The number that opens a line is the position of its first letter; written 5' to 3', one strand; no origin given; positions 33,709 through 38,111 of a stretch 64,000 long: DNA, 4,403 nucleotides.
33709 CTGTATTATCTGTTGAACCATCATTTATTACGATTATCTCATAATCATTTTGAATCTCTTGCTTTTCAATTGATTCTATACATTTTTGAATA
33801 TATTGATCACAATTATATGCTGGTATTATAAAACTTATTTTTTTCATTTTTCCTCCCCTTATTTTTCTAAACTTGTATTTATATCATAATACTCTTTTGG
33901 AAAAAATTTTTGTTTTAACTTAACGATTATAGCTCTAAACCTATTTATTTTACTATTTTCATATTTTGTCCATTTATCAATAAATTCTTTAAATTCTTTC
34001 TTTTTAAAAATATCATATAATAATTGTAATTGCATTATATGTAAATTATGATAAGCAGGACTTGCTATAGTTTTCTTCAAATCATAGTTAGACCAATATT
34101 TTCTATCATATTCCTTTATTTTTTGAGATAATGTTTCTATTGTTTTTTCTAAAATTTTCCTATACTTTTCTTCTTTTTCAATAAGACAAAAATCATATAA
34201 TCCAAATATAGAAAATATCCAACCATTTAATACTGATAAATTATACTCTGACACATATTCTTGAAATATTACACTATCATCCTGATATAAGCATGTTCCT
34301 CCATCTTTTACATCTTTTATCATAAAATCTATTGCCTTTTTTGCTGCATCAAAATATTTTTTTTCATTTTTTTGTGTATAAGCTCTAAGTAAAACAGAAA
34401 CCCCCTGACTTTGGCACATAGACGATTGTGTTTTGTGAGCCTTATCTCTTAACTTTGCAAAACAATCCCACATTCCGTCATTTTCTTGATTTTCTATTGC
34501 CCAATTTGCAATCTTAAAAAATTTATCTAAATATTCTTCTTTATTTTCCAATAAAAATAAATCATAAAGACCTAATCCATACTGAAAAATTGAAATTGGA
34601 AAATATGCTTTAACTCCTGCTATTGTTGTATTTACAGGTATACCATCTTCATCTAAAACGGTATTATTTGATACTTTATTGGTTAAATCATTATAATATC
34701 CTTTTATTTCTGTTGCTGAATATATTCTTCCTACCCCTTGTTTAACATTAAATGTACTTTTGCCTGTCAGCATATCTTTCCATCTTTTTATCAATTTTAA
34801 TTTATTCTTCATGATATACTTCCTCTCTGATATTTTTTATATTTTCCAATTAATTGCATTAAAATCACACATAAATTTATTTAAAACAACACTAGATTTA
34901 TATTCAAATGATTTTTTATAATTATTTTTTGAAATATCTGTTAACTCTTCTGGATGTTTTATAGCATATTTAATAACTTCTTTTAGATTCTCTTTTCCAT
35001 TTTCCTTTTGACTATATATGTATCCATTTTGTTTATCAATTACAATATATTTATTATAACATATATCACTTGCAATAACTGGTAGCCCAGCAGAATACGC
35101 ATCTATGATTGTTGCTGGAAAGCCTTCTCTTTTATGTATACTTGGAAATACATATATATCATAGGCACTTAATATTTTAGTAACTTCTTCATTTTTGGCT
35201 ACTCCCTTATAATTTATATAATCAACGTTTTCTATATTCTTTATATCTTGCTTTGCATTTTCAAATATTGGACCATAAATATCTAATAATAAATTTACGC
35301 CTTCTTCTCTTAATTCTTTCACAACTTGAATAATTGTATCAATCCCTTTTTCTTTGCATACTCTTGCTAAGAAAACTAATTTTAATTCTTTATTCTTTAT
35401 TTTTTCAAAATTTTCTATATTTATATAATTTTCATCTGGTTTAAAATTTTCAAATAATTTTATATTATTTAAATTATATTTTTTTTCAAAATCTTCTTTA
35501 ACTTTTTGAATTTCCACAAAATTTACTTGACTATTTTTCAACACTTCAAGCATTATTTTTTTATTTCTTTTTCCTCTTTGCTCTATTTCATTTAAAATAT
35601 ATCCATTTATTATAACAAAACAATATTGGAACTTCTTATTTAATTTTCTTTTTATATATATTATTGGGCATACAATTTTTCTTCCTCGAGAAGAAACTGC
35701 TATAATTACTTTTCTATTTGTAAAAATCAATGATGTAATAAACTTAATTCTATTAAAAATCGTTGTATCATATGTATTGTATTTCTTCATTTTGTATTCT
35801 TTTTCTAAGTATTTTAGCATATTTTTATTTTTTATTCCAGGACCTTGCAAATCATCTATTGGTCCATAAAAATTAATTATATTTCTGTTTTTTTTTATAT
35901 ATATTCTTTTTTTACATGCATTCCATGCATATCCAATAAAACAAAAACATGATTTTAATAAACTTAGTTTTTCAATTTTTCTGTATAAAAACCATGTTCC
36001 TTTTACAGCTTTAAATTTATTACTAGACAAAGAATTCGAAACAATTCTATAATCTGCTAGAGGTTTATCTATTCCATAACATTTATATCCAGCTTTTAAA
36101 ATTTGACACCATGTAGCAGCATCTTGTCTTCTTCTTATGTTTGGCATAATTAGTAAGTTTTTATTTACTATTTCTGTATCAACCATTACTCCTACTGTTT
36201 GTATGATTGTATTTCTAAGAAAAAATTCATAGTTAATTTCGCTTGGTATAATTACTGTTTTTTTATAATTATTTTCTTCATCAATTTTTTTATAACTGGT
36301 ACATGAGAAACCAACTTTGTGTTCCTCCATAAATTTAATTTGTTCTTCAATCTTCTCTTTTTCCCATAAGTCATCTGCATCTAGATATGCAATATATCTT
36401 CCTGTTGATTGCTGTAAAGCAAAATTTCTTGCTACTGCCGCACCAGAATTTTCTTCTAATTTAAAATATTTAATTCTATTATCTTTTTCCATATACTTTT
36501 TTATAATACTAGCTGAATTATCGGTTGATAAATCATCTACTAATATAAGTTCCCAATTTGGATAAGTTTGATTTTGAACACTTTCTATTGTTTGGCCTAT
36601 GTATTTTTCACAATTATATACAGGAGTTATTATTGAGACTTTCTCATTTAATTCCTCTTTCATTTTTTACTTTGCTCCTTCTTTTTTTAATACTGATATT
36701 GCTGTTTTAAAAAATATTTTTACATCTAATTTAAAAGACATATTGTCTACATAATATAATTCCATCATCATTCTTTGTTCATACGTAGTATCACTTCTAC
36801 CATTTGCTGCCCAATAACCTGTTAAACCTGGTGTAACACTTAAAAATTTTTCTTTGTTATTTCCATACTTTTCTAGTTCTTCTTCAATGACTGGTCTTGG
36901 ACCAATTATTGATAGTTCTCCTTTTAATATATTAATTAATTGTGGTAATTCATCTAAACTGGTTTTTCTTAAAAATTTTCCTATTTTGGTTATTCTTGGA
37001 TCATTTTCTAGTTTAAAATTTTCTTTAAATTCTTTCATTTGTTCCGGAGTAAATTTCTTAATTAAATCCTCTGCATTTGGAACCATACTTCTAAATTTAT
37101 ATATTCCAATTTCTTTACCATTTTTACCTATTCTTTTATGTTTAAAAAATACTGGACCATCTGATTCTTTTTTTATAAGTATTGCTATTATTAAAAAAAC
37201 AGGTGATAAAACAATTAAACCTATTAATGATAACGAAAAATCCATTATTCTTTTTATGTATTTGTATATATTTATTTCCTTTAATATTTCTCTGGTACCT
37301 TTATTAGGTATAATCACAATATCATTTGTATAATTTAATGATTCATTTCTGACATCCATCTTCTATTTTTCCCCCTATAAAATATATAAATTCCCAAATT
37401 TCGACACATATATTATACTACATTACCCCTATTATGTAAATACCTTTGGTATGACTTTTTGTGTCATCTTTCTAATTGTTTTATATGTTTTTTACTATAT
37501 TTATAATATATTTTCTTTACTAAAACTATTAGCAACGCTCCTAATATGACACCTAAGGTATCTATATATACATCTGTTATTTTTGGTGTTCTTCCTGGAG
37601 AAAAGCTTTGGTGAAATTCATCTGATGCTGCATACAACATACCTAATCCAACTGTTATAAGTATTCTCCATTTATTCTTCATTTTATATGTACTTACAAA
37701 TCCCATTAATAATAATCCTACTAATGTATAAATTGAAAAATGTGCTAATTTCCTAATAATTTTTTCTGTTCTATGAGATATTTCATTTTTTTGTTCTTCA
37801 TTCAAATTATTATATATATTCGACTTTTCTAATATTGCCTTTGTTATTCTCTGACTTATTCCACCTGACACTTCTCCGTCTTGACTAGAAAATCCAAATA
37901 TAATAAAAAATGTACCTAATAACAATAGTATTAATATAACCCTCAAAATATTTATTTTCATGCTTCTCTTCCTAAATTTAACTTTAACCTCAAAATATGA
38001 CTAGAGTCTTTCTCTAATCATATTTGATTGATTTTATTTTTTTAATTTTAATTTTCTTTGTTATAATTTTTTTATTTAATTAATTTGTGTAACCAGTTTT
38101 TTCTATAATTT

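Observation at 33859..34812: D-glucuronyl C5-epimerase-like gene in a Gram-positive capsule locus next to ugd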

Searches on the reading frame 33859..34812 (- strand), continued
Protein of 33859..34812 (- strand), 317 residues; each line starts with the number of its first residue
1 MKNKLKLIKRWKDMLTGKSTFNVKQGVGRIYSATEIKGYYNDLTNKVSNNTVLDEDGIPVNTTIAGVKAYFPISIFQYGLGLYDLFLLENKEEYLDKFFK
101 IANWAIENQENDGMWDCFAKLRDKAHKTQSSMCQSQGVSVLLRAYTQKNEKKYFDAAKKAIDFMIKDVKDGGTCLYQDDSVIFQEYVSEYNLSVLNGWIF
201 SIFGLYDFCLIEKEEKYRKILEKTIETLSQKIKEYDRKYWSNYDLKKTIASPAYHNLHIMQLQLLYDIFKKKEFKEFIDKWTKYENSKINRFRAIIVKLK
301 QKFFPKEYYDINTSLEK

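Call 63: search_protein_families(library=pfam, proteins=[P0149, P0183, P0192, P0207, P0227, P0238, P0276, P0271, P0268, P0236], max_evalue=0.0001)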
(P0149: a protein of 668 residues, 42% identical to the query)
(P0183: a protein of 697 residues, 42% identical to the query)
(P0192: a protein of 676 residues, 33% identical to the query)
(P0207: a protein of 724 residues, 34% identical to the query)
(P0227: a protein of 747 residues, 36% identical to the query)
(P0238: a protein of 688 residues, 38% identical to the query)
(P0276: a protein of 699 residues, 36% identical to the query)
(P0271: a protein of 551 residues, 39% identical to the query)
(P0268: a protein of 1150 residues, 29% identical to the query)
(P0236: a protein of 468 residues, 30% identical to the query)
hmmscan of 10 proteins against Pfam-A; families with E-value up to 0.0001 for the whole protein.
P0149 (668 aa): 6 families
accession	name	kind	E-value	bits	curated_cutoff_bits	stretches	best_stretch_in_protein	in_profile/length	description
PF06662.19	C5-epim_C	-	7.5e-38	130.4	23.3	1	123-274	26-187/188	D-glucuronyl C5-epimerase C-terminus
PF13692.12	Glyco_trans_1_4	-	8.2e-37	127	27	1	492-628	3-141/142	Glycosyl transferases group 1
PF00534.26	Glycos_transf_1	-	1.4e-36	126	26.4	1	484-639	9-168/172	Glycosyl transferases group 1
PF13439.12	Glyco_transf_4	-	5.8e-17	62.7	28.5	1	321-474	3-167/170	Glycosyltransferase Family 4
PF20706.3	GT4-conflict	-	7.8e-08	32.1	26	1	461-606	169-323/385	Family 4 Glycosyltransferase in conflict systems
PF13579.12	Glyco_trans_4_4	-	4.2e-06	27.6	29.7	1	321-472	2-158/158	Glycosyl transferase 4-like domain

P0183 (697 aa): 6 families
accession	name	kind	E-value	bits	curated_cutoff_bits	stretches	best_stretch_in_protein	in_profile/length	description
PF06662.19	C5-epim_C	-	1e-59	201.7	23.3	1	490-669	4-188/188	D-glucuronyl C5-epimerase C-terminus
PF00534.26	Glycos_transf_1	-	1.1e-39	136.2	26.4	1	186-350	4-171/172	Glycosyl transferases group 1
PF13692.12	Glyco_trans_1_4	-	3e-31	109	27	1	198-336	2-141/142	Glycosyl transferases group 1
PF13439.12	Glyco_transf_4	-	7.5e-24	85.1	28.5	1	58-178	42-170/170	Glycosyltransferase Family 4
PF13579.12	Glyco_trans_4_4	-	3.6e-14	53.8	29.7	1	79-173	67-158/158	Glycosyl transferase 4-like domain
PF13477.12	Glyco_trans_4_2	-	4.3e-10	40.4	23.4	1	48-148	37-137/139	Glycosyl transferase 4-like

P0192 (676 aa): 1 family
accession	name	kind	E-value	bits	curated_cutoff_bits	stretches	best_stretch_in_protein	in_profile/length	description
PF06662.19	C5-epim_C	-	5.4e-99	329.7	23.3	2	170-355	4-186/188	D-glucuronyl C5-epimerase C-terminus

P0207 (724 aa): 3 families
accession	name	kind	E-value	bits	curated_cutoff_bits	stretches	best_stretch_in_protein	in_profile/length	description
PF06662.19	C5-epim_C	-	6.9e-28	97.9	23.3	1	539-678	26-173/188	D-glucuronyl C5-epimerase C-terminus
PF13439.12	Glyco_transf_4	-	1.2e-12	48.7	28.5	1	44-191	13-169/170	Glycosyltransferase Family 4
PF13579.12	Glyco_trans_4_4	-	1.9e-09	38.5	29.7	1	34-178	2-148/158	Glycosyl transferase 4-like domain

P0227 (747 aa): 3 families
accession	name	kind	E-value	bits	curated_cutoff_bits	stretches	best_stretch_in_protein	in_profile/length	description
PF06662.19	C5-epim_C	-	2.4e-52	177.6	23.3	1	547-723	4-187/188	D-glucuronyl C5-epimerase C-terminus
PF01943.22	Polysacc_synt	-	3.1e-14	53.5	28.2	1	16-258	10-246/274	Polysaccharide biosynthesis protein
PF13440.11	Polysacc_synt_3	-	1.5e-09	38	23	1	32-326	2-284/293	Polysaccharide biosynthesis protein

P0238 (688 aa): 6 families
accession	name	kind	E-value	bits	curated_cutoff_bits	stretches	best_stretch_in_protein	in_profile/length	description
PF06662.19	C5-epim_C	-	5.1e-58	196.1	23.3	1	479-659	2-188/188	D-glucuronyl C5-epimerase C-terminus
PF00534.26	Glycos_transf_1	-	9.2e-50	169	26.4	1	181-347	2-171/172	Glycosyl transferases group 1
PF13692.12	Glyco_trans_1_4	-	1.6e-38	132.6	27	1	195-334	2-142/142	Glycosyl transferases group 1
PF13439.12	Glyco_transf_4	-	1.6e-24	87.3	28.5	1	17-171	2-168/170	Glycosyltransferase Family 4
PF13579.12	Glyco_trans_4_4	-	7.1e-14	52.9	29.7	1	18-168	2-158/158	Glycosyl transferase 4-like domain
PF13477.12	Glyco_trans_4_2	-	2.9e-07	31.2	23.4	1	26-140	16-135/139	Glycosyl transferase 4-like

P0276 (699 aa): 2 families
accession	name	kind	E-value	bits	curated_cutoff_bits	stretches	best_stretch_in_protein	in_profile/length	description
PF04122.17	CW_binding_2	-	1e-59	199.5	24.9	3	141-228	1-73/73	Cell wall binding domain 2 (CWB2)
PF06662.19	C5-epim_C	-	4.2e-48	163.8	23.3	1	515-699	2-188/188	D-glucuronyl C5-epimerase C-terminus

P0271 (551 aa): 3 families
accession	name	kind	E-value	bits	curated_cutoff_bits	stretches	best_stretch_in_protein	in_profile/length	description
PF06662.19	C5-epim_C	-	1.5e-40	139.2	23.3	1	346-524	4-188/188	D-glucuronyl C5-epimerase C-terminus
PF00535.33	Glycos_transf_2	-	6.6e-18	65.6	23.3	1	7-134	24-156/168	Glycosyl transferase family 2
PF10111.15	Glyco_tranf_2_2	-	9.6e-09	35.6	27.3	1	9-165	28-200/276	Glycosyltransferase like family 2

P0268 (1150 aa): 1 family
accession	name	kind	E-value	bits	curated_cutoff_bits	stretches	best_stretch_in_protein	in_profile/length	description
PF06662.19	C5-epim_C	-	1e-85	286.4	23.3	2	959-1125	13-187/188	D-glucuronyl C5-epimerase C-terminus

P0236 (468 aa): 1 family
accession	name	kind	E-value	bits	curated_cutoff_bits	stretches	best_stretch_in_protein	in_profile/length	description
PF06662.19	C5-epim_C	-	5.4e-33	114.5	23.3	1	236-414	7-187/188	D-glucuronyl C5-epimerase C-terminus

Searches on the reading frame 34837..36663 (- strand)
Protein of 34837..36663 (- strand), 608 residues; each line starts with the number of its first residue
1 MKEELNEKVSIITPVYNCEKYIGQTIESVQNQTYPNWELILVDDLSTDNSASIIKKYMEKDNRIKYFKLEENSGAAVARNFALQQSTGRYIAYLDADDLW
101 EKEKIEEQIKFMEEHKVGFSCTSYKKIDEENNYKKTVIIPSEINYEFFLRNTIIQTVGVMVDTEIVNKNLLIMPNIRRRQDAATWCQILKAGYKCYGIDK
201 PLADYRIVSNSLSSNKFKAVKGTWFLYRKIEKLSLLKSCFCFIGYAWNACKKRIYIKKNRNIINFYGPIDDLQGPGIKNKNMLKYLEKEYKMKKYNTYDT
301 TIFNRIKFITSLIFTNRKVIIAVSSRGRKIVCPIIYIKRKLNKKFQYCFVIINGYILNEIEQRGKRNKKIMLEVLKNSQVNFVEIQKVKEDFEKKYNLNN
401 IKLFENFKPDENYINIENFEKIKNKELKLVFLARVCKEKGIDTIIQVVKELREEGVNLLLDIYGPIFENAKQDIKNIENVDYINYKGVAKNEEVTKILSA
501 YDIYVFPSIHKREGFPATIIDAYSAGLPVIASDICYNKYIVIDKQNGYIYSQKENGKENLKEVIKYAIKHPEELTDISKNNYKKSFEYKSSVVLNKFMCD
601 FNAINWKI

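Call 6: search_protein_families(library=pfam, proteins=[window:34837-36663:-], max_evalue=0.001)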
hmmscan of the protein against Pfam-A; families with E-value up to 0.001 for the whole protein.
window:34837-36663:- (608 aa): 5 families
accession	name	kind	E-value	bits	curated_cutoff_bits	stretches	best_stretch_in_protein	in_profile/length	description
PF00535.33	Glycos_transf_2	-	1.7e-43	148.9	23.3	1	10-151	1-143/168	Glycosyl transferase family 2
PF00534.26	Glycos_transf_1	-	1.4e-26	93.5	26.4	1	418-583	7-171/172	Glycosyl transferases group 1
PF13692.12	Glyco_trans_1_4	-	1.7e-19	70.9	27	1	428-562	3-134/142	Glycosyl transferases group 1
PF10111.15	Glyco_tranf_2_2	-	4.6e-13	49.7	27.3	1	10-116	1-110/276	Glycosyltransferase like family 2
PF13641.12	Glyco_tranf_2_3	-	2.2e-07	31.6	27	1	9-120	3-119/230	Glycosyltransferase like family 2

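Call 24: search_protein_families(library=ncbifam, proteins=[window:34837-36663:-], max_evalue=0.00001)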
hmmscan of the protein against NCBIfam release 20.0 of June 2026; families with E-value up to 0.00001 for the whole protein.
window:34837-36663:- (608 aa): 36 families (the best 25 are shown)
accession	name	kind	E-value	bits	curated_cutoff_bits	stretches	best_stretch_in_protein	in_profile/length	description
NF047683.1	TeichurnBiosyTuaG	equivalog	1e-95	320.2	400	1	5-254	4-252/252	teichuronic acid biosynthesis protein TuaG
NF053739.1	GlytfEpsEBac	equivalog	3.7e-33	114.7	450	1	8-243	2-241/265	glycosyltransferase EpsE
NF007482.0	PRK10073.1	equivalog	1.6e-26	93.1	423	1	6-131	5-130/334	glycosyltransferase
TIGR03937.1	PgaC_IcaA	equivalog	3.4e-20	72.4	422.3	1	4-114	42-152/407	poly-beta-1,6-N-acetyl-D-glucosamine synthase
NF038302.1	EPS_HpsE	equivalog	1.3e-18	67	300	1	9-116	3-115/307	hormogonium polysaccharide biosynthesis glycosyltransferase HpsE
NF050050.1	ProtGlycPglI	equivalog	1e-17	64.5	500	1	8-120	3-113/306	GalNAc(5)-diNAcBac-PP-undecaprenol beta-1,3-glucosyltransferase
NF007453.0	PRK10018.1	equivalog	2.2e-17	63.6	382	1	6-106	5-105/280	colanic acid biosynthesis glycosyltransferase WcaA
TIGR04017.1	WcaA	equivalog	5.9e-17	62.2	495.75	1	7-106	5-104/279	colanic acid biosynthesis glycosyltransferase WcaA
TIGR03111.1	glyc2_xrt_Gpos1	hypoth_equivalog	3.7e-16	58.9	363.95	1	8-115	50-159/439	TIGR03111 family XrtG-associated glycosyltransferase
NF038299.1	EPS_HpsN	equivalog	1.7e-13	50.3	425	1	8-119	2-114/317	hormogonium polysaccharide biosynthesis glycosyltransferase HpsN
NF047880.1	glyco_SdgA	exception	2.3e-13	49.6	800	1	368-597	259-483/488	serine-aspartate repeat adhesin O-glycosyltransferase SdgA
NF041876.1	EPS_EpsE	equivalog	2.4e-13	50.1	400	1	423-581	211-372/389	exopolysaccharide biosynthesis GT4 family glycosyltransferase EpsE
TIGR03088.1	stp2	hypoth_equivalog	8.4e-13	48.1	409.05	1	403-565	170-333/374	TIGR03088 family PEP-CTERM/XrtA system glycosyltransferase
NF041875.1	EPS_EpsD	equivalog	2e-12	47.2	370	1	9-115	1-107/325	exopolysaccharide biosynthesis glycosyltransferase EpsD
NF038255.1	exopoly_VpsD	equivalog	2.7e-12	46.2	300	1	395-582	173-363/381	VpsD family glycosyltransferase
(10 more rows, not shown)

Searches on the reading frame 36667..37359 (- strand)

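Call 6: search_protein_families(library=pfam, proteins=[window:36667-37359:-], max_evalue=0.001)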
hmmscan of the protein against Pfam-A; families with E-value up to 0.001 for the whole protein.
window:36667-37359:- (230 aa): 1 family
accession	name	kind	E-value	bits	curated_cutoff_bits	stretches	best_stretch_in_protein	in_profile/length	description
PF02397.22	Bac_transf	-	2.6e-67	226.2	27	1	36-225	1-179/179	Bacterial sugar transferase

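Call 24: search_protein_families(library=ncbifam, proteins=[window:36667-37359:-], max_evalue=0.00001)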
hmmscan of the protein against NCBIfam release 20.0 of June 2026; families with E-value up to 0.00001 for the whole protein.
window:36667-37359:- (230 aa): 10 families
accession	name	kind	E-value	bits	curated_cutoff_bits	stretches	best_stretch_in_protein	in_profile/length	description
TIGR03022.1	WbaP_sugtrans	subfamily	3e-85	287.2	403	1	33-229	256-455/456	undecaprenyl-phosphate galactose phosphotransferase WbaP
TIGR03025.1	EPS_sugtrans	subfamily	1.2e-82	278.5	295.55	1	31-230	253-445/445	exopolysaccharide biosynthesis polyprenyl glycosylphosphotransferase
NF052601.1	undeca_RfbP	equivalog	2.6e-72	243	330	1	23-224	32-236/244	undecaprenyl-phosphate galactose phosphotransferase family protein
TIGR03023.1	WcaJ_sugtrans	equivalog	4.4e-68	230.6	410.75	1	31-229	258-452/453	undecaprenyl-phosphate glucose phosphotransferase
NF041877.1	EPS_EpsZ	equivalog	2.6e-61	207.7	800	1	35-229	265-458/459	exopolysaccharide biosynthesis polyisoprenyl-phosphate hexose-1-phosphate transferase EpsZ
NF011751.0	PRK15204.1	equivalog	1.1e-56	192.4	907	1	33-229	277-475/476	undecaprenyl-phosphate galactose phosphotransferase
TIGR03013.1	EpsB_2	subfamily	7.3e-45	153.9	393.35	1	32-230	251-443/443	TIGR03013 family XrtA/PEP-CTERM system glycosyltransferase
NF007518.0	PRK10124.1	equivalog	1.8e-41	142.4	684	1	31-220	269-454/464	undecaprenyl-phosphate glucose phosphotransferase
NF050817.1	PolSacchBiosHfsE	equivalog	1.9e-38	132.4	750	1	34-222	270-458/467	polysaccharide biosynthesis protein HfsE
NF045514.1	glycotran_HepC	equivalog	3.7e-26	91.8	140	1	28-158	109-213/220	heterocyst development glycosyltransferase HepC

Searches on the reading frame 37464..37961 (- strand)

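Call 6: search_protein_families(library=pfam, proteins=[window:37464-37961:-], max_evalue=0.001)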
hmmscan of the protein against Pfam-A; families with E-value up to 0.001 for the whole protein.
window:37464-37961:- (165 aa): 1 family
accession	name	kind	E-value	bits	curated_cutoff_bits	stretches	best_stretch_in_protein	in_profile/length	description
PF04892.17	VanZ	-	5.2e-22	79.2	30.1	1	11-148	2-125/126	VanZ like family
